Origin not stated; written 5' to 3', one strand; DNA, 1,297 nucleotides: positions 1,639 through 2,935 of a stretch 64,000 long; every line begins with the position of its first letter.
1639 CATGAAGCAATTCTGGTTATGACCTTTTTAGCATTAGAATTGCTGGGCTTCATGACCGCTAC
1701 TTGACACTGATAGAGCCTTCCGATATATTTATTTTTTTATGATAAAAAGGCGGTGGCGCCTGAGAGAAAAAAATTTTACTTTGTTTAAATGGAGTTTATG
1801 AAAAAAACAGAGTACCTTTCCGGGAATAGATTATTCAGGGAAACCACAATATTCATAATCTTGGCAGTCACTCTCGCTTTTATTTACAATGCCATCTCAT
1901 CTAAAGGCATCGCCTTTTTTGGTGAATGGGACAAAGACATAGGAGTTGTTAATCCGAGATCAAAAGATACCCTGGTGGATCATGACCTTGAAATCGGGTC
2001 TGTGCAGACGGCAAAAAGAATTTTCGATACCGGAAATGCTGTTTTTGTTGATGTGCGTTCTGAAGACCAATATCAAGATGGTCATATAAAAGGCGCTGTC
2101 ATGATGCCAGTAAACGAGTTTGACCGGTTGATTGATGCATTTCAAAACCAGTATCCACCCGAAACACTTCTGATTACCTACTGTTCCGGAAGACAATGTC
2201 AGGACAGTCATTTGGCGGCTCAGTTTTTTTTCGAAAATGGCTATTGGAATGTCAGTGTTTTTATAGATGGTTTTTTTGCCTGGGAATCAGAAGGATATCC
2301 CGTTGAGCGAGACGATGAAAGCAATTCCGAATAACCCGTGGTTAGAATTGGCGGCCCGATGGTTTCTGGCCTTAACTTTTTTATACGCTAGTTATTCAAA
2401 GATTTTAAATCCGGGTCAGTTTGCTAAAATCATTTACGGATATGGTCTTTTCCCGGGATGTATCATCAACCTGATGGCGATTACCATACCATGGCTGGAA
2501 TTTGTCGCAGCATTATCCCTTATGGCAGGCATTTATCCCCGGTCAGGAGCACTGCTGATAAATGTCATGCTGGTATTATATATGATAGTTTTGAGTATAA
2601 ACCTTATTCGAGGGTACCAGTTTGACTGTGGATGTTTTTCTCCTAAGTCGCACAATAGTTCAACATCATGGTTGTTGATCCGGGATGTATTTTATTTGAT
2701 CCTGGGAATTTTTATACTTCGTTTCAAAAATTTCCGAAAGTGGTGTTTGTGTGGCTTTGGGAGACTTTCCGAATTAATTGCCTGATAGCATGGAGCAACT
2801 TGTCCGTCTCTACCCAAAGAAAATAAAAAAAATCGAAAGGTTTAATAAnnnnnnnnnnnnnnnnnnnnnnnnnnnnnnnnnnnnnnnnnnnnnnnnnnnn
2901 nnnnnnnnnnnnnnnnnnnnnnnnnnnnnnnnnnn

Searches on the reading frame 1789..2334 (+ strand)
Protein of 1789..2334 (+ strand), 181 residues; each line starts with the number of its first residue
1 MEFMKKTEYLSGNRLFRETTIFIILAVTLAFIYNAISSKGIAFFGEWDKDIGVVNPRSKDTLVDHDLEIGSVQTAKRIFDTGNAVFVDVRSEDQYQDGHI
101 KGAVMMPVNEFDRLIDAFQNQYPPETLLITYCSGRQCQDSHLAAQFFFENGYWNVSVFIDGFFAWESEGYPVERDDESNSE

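Call 20: search_protein_families(library=pfam, proteins=[window:1789-2334:+], max_evalue=0.0001)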
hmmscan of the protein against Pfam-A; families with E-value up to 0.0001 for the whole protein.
window:1789-2334:+ (181 aa): 1 family
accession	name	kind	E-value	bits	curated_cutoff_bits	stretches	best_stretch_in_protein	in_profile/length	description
PF00581.25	Rhodanese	-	4.3e-18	66.1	22.2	1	72-167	2-101/102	Rhodanese-like domain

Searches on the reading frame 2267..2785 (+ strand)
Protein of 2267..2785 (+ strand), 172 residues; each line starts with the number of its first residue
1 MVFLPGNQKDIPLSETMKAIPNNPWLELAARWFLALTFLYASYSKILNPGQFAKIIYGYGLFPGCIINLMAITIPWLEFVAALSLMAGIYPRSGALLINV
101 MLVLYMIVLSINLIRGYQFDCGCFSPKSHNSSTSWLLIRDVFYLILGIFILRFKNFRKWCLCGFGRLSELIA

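Call 20: search_protein_families(library=pfam, proteins=[window:2267-2785:+], max_evalue=0.0001)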
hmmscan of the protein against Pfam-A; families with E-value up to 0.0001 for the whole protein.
window:2267-2785:+ (172 aa): 2 families
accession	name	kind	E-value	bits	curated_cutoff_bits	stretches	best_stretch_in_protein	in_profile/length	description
PF07291.16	MauE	-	1.5e-27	96.9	27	1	25-151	3-126/128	Methylamine utilisation protein MauE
PF07681.17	DoxX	-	3.3e-07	31.3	23.6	1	28-107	3-81/85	DoxX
